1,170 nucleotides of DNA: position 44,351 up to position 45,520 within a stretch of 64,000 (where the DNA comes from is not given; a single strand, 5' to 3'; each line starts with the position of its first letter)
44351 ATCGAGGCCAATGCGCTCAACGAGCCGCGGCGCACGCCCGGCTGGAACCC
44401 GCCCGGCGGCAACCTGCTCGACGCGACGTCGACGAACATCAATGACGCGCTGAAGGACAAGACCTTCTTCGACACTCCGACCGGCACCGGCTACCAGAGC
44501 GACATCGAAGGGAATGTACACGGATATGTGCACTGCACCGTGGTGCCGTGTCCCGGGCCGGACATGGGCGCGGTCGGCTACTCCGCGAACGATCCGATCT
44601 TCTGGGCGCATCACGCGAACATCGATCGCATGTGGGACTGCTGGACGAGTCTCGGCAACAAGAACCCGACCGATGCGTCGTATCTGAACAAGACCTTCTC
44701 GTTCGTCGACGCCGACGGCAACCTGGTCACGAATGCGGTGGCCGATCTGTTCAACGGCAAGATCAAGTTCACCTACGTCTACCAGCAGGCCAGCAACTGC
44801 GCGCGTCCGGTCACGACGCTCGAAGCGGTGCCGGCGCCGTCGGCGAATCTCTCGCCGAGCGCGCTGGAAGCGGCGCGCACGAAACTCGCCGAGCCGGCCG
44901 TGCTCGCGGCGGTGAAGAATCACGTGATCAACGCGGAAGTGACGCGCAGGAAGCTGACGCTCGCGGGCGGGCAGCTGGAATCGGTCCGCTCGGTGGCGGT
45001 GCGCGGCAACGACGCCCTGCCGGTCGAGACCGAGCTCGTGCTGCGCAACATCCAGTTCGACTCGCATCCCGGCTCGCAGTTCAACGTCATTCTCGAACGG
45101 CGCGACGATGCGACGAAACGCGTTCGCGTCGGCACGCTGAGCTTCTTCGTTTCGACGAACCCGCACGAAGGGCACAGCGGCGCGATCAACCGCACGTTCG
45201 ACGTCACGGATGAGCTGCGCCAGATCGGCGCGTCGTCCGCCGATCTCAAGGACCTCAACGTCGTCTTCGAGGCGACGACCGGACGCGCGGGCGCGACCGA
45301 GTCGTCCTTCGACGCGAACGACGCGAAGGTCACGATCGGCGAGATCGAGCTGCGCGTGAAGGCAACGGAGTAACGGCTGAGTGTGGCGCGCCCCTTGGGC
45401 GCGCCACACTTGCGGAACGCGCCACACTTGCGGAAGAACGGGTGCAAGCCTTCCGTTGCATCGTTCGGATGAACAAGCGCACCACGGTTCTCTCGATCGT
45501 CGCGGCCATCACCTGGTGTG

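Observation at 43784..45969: Secreted tyrosinase followed by a free-standing, recently duplicated copy of its own C-terminal 'lid' domain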

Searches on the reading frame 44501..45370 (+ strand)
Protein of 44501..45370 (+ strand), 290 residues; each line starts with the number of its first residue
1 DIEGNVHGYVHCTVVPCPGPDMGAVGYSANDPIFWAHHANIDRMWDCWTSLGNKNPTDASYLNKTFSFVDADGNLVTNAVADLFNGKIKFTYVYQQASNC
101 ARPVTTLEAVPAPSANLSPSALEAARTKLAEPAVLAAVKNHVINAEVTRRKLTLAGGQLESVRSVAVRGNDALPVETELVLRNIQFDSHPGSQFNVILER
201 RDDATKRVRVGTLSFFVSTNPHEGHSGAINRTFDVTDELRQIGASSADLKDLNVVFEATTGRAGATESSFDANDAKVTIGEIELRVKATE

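Call 85: search_solved_structures(query=window:44501-45370:+, max_evalue=0.01, show_alignments=3)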
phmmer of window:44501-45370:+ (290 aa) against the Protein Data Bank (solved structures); distinct sequences matched with E-value up to 0.01: 56.
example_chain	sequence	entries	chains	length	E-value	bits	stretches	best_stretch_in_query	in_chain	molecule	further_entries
8trz_A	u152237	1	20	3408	2.1e-45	158.3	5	6-52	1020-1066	Hemocyanin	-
3j32_A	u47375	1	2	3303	2.2e-44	155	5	6-52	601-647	Hemocyanin isoform 1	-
6r83_1a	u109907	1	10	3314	2.2e-44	155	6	6-52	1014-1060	Hemocyanin subunit 1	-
4yd9_A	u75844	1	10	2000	5.5e-30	107.8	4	6-52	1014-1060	hemocyanin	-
4bed_A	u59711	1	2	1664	9.8e-24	87.3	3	6-52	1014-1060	HEMOCYANIN KLH1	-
4bed_B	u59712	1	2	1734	7.4e-22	81.1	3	17-52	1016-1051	HEMOCYANIN KLH1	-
6els_A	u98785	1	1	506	1.1e-15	60.9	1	2-249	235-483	Polyphenol oxidase, chloroplastic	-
2p3x_A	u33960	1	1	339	4.3e-14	55.7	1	7-95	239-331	Polyphenol oxidase, chloroplast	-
5ce9_A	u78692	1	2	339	2.9e-13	53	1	3-96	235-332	Polyphenol oxidase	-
8b74_A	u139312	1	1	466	1e-12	51.2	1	7-115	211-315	Oxidoreductase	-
7xio_A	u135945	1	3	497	5.8e-11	45.4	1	26-87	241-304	Polyphenol oxidase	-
6hqi_A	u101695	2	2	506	1.3e-10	44.3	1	18-100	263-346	Polyphenol oxidase A, chloroplastic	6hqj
4yd9_B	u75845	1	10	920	1.6e-10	44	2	6-61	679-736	hemocyanin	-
4z11_A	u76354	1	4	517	9.9e-10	41.4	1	8-94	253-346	Aurone synthase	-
4z12_A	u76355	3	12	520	9.9e-10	41.4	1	8-94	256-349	Aurone synthase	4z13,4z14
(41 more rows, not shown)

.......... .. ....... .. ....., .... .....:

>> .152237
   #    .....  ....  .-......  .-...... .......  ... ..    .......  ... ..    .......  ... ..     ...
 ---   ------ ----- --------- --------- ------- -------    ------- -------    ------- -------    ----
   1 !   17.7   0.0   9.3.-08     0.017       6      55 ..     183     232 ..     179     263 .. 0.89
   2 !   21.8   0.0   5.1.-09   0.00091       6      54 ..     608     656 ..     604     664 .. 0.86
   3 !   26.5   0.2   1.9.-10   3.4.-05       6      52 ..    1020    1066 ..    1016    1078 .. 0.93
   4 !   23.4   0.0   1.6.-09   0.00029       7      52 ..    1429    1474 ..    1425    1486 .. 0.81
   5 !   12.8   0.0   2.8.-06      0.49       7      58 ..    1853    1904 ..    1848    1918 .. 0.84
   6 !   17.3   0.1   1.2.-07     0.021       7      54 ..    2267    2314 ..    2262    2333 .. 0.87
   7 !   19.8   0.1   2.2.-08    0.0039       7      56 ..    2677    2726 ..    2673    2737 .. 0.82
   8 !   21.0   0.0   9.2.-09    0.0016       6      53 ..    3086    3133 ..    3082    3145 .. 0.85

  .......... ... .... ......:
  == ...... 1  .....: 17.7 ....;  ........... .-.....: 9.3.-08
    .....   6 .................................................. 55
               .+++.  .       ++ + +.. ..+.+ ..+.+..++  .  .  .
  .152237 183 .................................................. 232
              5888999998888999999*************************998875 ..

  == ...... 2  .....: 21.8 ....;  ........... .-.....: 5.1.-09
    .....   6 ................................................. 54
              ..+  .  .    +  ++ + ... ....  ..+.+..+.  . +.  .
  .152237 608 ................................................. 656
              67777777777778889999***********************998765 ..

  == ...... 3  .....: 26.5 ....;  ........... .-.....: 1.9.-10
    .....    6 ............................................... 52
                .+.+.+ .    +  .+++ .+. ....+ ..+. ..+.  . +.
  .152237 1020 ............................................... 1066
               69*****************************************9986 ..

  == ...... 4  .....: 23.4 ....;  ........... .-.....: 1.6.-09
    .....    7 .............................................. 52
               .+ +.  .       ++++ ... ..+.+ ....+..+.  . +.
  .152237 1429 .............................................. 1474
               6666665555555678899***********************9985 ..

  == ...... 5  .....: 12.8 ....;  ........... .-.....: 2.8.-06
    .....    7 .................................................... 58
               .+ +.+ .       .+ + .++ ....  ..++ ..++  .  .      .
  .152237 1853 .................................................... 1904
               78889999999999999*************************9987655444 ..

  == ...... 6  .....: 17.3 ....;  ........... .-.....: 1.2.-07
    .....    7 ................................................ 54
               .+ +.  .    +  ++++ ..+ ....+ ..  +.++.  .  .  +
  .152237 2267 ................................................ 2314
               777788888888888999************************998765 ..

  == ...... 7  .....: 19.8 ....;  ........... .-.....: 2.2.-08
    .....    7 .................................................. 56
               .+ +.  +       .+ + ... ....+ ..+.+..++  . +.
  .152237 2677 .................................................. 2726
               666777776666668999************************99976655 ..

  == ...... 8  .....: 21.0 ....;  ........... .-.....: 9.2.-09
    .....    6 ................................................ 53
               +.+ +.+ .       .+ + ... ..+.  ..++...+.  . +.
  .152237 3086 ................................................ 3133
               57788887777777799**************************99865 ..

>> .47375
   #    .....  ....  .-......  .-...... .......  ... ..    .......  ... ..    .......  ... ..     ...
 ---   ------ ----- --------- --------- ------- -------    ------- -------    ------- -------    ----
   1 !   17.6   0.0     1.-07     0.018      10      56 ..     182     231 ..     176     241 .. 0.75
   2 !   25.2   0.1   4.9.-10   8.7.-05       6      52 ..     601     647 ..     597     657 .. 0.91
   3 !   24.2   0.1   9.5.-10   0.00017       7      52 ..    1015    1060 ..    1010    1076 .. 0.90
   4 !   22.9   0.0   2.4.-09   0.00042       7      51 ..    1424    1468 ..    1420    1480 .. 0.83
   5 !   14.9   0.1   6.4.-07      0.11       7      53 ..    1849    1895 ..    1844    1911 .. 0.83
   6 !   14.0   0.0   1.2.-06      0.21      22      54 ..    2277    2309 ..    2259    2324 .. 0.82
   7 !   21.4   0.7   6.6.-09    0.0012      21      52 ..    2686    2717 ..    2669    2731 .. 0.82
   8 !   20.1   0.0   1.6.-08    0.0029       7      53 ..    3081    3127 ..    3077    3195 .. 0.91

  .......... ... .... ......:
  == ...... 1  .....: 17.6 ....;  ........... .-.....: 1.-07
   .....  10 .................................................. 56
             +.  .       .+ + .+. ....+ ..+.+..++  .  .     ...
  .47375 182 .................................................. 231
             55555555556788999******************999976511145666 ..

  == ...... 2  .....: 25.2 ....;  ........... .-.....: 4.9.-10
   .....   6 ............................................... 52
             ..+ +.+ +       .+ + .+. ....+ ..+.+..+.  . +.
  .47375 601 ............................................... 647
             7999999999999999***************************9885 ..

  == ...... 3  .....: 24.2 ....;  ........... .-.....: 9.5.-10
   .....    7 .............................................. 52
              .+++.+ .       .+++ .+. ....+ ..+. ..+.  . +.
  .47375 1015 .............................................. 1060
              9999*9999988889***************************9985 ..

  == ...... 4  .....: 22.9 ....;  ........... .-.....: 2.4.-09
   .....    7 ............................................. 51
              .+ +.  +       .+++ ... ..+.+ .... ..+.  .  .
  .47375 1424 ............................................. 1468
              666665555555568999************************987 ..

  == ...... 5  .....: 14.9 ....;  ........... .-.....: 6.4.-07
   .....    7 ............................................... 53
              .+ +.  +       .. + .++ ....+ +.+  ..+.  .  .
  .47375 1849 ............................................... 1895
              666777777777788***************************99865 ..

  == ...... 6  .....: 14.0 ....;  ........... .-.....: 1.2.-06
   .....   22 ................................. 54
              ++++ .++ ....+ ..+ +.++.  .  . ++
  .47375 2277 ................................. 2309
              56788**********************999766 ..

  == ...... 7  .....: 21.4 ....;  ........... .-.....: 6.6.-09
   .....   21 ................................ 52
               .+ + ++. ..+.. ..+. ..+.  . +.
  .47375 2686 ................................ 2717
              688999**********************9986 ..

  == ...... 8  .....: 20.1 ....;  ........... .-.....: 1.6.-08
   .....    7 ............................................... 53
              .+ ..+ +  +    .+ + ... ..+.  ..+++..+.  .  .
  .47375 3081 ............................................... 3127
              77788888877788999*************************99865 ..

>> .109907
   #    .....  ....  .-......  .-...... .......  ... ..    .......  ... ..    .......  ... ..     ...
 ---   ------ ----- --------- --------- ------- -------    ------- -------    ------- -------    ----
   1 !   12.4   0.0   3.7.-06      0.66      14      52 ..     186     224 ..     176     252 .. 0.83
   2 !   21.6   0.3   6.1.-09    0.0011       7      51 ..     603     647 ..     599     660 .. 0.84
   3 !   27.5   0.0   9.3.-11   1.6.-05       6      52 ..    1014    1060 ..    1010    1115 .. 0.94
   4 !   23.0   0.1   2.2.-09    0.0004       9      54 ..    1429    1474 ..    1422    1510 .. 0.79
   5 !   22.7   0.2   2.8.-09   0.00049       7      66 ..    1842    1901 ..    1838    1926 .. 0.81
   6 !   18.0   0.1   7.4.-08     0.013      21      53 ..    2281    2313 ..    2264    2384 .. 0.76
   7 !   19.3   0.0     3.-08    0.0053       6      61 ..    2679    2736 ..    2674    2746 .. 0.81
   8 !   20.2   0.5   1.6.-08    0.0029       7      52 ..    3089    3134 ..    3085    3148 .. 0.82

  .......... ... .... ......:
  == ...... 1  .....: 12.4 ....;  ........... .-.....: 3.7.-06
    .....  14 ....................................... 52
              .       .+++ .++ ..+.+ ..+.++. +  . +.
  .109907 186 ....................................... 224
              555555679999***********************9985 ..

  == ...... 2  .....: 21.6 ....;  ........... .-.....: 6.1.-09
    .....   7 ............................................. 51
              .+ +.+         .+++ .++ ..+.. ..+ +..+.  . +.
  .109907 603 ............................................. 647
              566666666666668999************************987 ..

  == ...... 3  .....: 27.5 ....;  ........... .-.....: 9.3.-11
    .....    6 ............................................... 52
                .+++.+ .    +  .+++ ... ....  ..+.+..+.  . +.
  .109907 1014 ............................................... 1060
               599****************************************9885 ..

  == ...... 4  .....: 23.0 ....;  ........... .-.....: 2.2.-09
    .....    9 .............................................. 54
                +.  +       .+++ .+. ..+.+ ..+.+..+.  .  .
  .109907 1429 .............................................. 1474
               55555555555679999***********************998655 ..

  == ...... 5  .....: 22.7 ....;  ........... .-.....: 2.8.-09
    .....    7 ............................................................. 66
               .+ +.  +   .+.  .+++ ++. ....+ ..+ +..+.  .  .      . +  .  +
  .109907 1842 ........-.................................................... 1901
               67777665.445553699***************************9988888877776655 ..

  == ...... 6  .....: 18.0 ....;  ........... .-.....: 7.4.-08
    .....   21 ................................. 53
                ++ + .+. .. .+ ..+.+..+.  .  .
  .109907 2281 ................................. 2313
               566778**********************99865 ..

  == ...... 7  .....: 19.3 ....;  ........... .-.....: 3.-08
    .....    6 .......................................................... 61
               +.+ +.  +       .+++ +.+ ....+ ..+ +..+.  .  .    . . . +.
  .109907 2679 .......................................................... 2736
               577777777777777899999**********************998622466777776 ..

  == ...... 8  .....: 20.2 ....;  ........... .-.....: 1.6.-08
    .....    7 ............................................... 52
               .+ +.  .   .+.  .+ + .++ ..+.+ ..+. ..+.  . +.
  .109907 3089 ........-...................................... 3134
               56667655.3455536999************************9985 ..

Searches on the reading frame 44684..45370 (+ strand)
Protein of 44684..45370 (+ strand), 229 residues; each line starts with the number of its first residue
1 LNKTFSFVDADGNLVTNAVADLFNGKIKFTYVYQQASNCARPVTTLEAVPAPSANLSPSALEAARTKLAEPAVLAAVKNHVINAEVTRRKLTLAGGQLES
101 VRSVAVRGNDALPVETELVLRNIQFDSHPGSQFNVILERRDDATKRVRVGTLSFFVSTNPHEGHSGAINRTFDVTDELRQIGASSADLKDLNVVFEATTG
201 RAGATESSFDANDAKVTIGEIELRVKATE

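Call 43: search_solved_structures(query=window:44684-45370:+, max_evalue=10, show_alignments=5)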
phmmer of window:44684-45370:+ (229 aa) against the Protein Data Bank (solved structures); distinct sequences matched with E-value up to 10: 1.
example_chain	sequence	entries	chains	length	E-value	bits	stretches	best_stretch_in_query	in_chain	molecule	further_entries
2jd4_A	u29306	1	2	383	1.1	12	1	63-122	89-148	LAMININ SUBUNIT ALPHA-1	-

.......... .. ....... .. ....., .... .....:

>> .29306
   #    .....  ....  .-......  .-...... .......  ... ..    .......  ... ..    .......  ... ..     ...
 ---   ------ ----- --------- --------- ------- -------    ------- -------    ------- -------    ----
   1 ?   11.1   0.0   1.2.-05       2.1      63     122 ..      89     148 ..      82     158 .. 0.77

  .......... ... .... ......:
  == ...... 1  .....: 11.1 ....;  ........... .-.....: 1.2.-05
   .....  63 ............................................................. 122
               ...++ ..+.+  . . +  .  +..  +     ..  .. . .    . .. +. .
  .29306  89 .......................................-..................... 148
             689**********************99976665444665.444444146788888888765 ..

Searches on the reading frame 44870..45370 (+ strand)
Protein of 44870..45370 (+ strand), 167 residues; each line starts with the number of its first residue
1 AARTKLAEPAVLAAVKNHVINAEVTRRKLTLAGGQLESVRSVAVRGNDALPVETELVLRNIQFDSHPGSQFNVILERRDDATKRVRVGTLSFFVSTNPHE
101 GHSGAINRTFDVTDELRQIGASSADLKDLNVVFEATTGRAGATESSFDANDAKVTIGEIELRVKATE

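Call 27: search_protein_families(library=pfam, proteins=[window:44870-45370:+], max_evalue=10)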
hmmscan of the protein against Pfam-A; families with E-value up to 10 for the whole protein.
window:44870-45370:+ (167 aa): 1 family
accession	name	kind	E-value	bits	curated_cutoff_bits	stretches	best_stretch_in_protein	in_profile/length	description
PF12143.14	PPO1_KFDV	-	0.032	14.7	26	1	56-125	32-106/130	Chloroplastic Polyphenol Oxidase C-terminal domain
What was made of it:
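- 44897..45370 (+): Cis lid: C-terminal beta-sandwich domain (residues 372-529). Weak PPO1_KFDV match, E=0.032 (call 27).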
